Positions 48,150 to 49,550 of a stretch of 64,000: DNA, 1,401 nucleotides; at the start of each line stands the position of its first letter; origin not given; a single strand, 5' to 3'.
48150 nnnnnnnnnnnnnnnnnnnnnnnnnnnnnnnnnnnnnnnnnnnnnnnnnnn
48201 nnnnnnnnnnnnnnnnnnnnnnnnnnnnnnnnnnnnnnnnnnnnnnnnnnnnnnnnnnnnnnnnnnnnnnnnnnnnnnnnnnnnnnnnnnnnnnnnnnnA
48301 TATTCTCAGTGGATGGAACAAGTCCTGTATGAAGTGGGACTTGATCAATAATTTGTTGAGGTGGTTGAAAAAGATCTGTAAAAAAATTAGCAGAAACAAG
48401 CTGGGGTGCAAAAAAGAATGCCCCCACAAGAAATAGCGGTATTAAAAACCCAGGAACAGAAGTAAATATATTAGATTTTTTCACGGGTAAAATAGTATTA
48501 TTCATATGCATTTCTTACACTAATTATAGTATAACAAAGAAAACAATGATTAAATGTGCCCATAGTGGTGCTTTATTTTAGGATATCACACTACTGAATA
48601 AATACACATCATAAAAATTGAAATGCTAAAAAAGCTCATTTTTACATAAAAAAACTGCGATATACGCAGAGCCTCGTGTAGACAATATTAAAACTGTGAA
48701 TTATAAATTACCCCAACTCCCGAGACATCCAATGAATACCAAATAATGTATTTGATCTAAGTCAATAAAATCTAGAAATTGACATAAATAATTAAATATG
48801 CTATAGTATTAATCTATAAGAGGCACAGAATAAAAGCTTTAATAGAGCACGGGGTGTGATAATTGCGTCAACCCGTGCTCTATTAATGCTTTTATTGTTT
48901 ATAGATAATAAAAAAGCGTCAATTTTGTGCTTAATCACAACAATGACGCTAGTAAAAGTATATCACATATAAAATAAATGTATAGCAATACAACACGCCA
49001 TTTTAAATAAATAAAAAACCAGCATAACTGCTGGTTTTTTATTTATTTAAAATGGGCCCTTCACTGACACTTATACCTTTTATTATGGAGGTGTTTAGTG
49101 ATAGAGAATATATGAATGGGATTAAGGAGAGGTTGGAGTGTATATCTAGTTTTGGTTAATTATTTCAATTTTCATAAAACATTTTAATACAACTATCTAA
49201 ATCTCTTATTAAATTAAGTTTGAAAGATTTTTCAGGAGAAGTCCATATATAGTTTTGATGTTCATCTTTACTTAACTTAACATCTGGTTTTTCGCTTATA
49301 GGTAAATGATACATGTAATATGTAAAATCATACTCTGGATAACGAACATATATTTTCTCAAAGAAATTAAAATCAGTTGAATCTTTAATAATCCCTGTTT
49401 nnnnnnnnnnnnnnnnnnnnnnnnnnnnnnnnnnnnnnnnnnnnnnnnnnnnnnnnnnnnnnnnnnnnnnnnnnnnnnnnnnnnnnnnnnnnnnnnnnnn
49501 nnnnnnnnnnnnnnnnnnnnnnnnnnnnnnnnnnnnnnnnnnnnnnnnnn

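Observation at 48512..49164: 650-bp gene-free island: near-consensus promoter, 12-bp stem-loop, 28-codon hydrophobic ORF, embedded palindrome and a 27-bp perfect inverted repeat (type I toxin-antitoxin-like or sRNA locus)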

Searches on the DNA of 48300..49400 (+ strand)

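Call 5: search_rna_families(source=window, start=48300, end=49400, threshold=evalue, max_evalue=10, show_alignments=5)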
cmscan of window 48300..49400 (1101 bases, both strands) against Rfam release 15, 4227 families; matches with E-value up to 10: 51.
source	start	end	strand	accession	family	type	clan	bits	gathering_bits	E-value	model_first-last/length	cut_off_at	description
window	48779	48892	+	RF04342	Plastid-psbA-1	Cis-reg;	CL00153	36.1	54.3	0.011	1-114/114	no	Plastid-psbA-1 3UTR RNA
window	48977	49046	+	RF02064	STnc370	Gene; sRNA;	-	34.4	54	0.011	1-71/71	no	Enterobacterial sRNA STnc370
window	49009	49125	-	RF00506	Thr_leader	Cis-reg; leader;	-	33.2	55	0.00041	1-118/118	no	Threonine operon leader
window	48822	48901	+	RF04046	mir-2154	Gene; miRNA;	-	31.5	70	0.0011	1-97/97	no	mir-2154 microRNA precursor family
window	48975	49046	+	RF02074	STnc240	Gene; sRNA;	-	29.4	55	0.047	1-77/77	no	Enterobacterial sRNA STnc240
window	48997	49055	+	RF04246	MIR169_8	Gene; miRNA;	CL00098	28.7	107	0.0053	1-137/137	no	MIR169_8 microRNA precursor family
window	48827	48907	-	RF02386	sau-19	Gene; sRNA;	-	27.7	80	0.012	1-75/75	no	Staphylococcus sRNA sau-19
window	49005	49102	-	RF02053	STnc430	Gene; sRNA;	-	27.7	47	0.054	1-162/162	no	Enterobacterial sRNA STnc430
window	48974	49074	-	RF04262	MIR1319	Gene; miRNA;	-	27.5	116.6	0.014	1-119/119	no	MIR1319 microRNA precursor family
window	49007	49080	-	RF02064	STnc370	Gene; sRNA;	-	27.4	54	0.33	1-71/71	no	Enterobacterial sRNA STnc370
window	49002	49053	+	RF03601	MIR7993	Gene; miRNA;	-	27.3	100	0.017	1-138/138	no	MIR7993 microRNA precursor family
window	48974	49044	+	RF00506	Thr_leader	Cis-reg; leader;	-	26.8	55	0.013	1-118/118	no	Threonine operon leader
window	48997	49057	-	RF04246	MIR169_8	Gene; miRNA;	CL00098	26.6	107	0.017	1-137/137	no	MIR169_8 microRNA precursor family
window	48998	49055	-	RF03940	MIR9563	Gene; miRNA;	-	26.3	90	0.018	23-105/127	no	MIR9563 microRNA precursor family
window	48993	49059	-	RF00810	mir-85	Gene; miRNA;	-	24.7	68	0.039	1-82/82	no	mir-85 microRNA precursor family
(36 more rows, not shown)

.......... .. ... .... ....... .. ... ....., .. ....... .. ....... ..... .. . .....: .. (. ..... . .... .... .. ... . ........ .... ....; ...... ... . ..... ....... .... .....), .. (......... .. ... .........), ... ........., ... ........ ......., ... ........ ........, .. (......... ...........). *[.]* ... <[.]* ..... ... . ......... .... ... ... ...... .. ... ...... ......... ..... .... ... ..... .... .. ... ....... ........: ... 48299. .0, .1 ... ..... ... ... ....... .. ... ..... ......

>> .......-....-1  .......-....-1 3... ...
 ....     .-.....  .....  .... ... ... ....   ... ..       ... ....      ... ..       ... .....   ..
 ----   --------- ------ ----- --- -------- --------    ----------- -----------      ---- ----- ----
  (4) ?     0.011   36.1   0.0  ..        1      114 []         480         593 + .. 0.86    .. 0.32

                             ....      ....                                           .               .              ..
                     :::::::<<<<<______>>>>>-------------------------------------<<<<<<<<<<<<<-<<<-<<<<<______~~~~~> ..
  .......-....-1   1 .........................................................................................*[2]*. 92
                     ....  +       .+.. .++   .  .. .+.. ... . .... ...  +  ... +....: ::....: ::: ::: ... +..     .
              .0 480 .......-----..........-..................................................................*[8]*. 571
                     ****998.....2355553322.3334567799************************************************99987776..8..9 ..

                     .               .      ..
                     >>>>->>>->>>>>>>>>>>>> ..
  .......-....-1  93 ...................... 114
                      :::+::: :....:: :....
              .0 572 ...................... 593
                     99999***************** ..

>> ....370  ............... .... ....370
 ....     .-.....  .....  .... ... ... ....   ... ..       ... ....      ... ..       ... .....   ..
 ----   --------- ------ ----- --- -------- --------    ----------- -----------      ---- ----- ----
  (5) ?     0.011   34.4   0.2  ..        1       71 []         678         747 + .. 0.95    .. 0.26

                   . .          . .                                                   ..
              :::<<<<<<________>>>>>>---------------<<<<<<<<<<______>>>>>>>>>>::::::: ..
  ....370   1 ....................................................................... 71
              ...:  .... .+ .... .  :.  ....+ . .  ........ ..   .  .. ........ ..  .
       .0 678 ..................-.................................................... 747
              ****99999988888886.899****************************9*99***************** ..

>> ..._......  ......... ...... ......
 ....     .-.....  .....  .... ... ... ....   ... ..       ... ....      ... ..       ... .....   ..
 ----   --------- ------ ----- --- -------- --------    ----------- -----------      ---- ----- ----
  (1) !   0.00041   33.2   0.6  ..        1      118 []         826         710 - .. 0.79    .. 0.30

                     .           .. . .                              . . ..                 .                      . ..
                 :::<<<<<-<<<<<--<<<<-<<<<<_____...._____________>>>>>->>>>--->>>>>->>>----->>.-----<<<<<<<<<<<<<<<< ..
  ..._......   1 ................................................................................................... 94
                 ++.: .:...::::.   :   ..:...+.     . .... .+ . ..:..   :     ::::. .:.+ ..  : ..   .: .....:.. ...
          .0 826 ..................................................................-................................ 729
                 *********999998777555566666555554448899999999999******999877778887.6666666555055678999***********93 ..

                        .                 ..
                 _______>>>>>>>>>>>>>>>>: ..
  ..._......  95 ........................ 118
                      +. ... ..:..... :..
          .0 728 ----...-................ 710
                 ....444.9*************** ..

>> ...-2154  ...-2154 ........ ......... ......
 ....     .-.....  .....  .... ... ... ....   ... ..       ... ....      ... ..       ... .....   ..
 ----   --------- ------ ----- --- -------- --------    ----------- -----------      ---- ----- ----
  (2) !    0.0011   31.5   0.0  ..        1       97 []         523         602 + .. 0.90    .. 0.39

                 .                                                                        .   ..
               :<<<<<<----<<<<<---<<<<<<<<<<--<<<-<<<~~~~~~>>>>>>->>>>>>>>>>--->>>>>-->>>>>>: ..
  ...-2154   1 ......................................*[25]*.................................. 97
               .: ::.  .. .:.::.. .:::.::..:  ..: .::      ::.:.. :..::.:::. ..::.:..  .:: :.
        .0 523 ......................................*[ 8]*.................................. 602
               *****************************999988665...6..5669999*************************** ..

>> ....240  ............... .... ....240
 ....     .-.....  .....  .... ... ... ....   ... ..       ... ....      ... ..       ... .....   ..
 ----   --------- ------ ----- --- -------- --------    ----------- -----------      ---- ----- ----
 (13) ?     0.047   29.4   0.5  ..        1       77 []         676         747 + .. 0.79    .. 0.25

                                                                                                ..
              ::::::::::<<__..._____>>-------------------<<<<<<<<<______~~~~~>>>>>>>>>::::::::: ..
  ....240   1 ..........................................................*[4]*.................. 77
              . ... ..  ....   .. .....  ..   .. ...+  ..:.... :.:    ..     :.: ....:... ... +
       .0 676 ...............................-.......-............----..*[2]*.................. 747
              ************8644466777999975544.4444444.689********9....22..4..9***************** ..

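Call 9: search_dna_similar(query=window:48400-49300:+, collection=phages, mode=distant)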
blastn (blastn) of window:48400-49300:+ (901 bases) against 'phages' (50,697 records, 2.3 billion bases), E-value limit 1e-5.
No match.

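Call 39: search_rna_families(source=window, start=48600, end=48860, threshold=evalue, max_evalue=10, show_alignments=2)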
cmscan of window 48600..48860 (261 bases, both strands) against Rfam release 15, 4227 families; matches with E-value up to 10: 1.
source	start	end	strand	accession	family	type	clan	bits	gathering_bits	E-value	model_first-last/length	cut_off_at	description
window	48607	48630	+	RF01905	HOTAIR_2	Gene; lncRNA;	-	13.1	60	0.73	46-69/69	no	HOTAIR conserved region 2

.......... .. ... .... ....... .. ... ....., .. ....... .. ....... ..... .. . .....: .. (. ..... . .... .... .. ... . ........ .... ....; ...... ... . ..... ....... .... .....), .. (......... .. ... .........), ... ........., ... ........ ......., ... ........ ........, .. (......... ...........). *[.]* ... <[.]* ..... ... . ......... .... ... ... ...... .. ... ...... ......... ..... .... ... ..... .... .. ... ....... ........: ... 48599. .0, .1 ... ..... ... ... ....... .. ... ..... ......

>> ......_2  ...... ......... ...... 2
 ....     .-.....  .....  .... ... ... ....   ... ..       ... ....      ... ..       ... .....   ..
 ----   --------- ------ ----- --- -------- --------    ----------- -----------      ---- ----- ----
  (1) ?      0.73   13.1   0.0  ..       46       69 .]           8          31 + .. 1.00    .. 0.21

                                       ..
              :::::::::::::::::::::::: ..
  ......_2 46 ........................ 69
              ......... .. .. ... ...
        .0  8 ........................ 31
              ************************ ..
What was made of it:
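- On Known RNA families (Rfam 15: 6S, SRP, tmRNA, RNase P, 5S, riboswitches, type I antitoxins): Their footprints coincide with HP1 and T1: Thr_leader 33 bits against 55, STnc370 34 against 54, OrzO-P 20 against 60 (calls 5, 39).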

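Call 71: search_dna_similar(query=window:48640-49170:+, collection=plasmids, mode=distant, max_evalue=0.001)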
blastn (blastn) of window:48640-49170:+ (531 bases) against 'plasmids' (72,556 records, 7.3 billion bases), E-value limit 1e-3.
No match.
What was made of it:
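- Tried and rejected: Nothing found (calls 9, 71).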

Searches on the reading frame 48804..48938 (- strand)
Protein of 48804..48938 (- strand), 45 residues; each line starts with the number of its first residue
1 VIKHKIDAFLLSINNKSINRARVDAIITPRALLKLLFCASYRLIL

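Call 61: search_protein_families(library=pfam, proteins=[window:48804-48938:-], max_evalue=10)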
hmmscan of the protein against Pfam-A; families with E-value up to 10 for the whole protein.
seq(45 aa): 0 families

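Call 62: search_protein_families(library=ncbifam, proteins=[window:48804-48938:-], max_evalue=10)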
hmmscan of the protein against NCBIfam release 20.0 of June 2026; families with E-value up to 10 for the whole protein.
seq(45 aa): 0 families

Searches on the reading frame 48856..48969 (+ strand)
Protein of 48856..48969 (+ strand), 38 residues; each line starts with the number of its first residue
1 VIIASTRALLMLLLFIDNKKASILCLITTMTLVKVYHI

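Call 30: search_protein_representatives(protein=window:48856-48969:+)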
Query: 38 residues. Proteins with E-value up to 0.001 (for the whole library): 0; up to 1e-10: 0; up to 1e-30: 0. The best 0 are listed.

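Call 61: search_protein_families(library=pfam, proteins=[window:48856-48969:+], max_evalue=10)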
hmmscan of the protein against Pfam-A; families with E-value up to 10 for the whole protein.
seq(38 aa): 0 families

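Call 62: search_protein_families(library=ncbifam, proteins=[window:48856-48969:+], max_evalue=10)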
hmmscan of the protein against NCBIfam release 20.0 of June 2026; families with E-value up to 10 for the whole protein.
seq(38 aa): 1 family
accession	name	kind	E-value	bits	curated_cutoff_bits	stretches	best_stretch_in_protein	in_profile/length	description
NF007291.0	PRK09762.1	equivalog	0.027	14.1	271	1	5-37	16-48/236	galactosamine-6-phosphate isomerase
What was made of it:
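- On Type I toxin-antitoxin system: There are no hits in Pfam or NCBIfam (calls 61, 62) and no hits among 1.84 billion representative proteins (call 30).
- It matches no toxin family or any other family (calls 61, 62) and has no homologue among 1.84 billion representatives (call 30).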
